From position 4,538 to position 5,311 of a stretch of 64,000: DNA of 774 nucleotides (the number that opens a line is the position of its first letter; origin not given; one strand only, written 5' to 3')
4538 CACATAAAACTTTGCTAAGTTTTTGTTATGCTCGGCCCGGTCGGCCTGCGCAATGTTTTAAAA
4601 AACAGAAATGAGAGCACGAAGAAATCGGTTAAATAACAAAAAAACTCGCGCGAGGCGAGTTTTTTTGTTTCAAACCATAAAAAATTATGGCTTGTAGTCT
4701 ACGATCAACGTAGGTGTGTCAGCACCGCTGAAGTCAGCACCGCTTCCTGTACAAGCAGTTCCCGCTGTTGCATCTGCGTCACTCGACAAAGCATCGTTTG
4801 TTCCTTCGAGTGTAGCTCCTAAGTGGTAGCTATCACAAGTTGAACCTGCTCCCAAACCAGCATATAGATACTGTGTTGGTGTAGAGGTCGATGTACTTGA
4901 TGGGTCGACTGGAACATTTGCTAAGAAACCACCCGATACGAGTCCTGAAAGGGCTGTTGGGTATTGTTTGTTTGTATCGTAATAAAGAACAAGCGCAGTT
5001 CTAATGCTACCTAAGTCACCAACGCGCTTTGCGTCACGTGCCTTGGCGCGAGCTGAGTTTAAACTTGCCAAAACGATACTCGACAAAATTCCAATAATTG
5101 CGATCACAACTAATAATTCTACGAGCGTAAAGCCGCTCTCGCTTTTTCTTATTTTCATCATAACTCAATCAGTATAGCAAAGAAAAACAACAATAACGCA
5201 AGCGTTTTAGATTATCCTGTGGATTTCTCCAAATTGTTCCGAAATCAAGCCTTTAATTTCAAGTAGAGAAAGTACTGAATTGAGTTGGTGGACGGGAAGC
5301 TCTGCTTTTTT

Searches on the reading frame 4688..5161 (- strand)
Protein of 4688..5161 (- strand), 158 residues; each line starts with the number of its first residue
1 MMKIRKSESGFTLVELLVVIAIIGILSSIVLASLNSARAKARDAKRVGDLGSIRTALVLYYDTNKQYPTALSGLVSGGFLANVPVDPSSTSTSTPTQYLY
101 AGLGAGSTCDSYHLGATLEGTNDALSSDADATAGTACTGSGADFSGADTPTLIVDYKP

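Call 84: search_protein_families(library=pfam, proteins=[window:4688-5161:-], max_evalue=0.01)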
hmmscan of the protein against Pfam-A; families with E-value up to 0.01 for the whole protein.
window:4688-5161:- (158 aa): 1 family
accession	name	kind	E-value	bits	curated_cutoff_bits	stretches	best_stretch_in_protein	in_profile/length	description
PF07963.17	N_methyl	-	2.7e-09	36.6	21.2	1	5-31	1-27/27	Prokaryotic N-terminal methylation motif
